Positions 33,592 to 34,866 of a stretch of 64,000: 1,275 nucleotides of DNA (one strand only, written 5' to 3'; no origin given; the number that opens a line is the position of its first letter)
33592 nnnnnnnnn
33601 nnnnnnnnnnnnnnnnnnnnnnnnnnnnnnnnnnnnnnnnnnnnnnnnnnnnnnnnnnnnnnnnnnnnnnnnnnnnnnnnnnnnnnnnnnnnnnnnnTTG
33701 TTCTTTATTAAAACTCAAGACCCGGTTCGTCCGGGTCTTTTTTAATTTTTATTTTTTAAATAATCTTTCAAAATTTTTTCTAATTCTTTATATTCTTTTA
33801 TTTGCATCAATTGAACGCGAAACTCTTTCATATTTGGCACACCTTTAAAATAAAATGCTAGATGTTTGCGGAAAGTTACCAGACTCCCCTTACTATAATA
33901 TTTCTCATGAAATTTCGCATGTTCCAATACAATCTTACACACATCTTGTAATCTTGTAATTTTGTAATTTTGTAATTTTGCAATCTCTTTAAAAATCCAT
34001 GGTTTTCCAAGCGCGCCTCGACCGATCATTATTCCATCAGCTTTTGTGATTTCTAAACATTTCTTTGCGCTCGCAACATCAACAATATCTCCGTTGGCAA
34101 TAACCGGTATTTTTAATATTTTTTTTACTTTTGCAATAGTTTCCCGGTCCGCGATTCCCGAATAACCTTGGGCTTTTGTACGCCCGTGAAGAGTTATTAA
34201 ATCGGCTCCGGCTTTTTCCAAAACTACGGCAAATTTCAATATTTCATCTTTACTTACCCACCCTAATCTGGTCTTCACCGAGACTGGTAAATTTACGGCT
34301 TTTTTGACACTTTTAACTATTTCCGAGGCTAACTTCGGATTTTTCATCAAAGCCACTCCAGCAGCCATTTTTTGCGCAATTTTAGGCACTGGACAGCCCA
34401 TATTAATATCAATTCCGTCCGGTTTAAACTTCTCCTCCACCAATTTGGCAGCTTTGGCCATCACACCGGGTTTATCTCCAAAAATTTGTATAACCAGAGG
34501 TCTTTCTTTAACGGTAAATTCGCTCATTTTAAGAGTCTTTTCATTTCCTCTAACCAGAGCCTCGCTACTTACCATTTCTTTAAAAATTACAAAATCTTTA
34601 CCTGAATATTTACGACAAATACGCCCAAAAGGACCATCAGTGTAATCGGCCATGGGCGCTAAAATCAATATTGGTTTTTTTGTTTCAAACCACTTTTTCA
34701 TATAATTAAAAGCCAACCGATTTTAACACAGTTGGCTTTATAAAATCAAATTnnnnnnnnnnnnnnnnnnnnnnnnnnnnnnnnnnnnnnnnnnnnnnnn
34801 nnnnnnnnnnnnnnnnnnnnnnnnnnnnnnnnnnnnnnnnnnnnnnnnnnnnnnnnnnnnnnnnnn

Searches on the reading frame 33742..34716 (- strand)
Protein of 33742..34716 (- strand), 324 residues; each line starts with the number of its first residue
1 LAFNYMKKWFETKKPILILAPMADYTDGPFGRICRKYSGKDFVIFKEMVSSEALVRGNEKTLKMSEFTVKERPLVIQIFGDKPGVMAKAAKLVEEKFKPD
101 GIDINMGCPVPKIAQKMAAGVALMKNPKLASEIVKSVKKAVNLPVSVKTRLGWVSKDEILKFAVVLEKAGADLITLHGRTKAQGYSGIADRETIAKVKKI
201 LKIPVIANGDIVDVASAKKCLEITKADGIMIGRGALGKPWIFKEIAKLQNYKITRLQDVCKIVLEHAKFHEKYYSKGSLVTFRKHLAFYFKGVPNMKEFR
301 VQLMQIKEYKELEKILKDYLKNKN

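Call 43: search_protein_families(library=pfam, proteins=[window:33742-34716:-], max_evalue=0.01)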
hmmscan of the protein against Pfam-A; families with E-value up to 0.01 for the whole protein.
window:33742-34716:- (324 aa): 4 families
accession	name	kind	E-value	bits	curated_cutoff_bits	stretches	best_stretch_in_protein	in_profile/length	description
PF01207.24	Dus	-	1.1e-85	288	20.4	1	18-322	1-309/311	Dihydrouridine synthase (Dus)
PF01680.23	SOR_SNZ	-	4.9e-05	23.7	27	0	116-161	48-89/207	SOR/SNZ family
PF00977.27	His_biosynth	-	0.0055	16.6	23.6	0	156-247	28-117/228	Histidine biosynthesis protein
PF00224.27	PK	-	0.0085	15.7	30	0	136-265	157-279/328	Pyruvate kinase, barrel domain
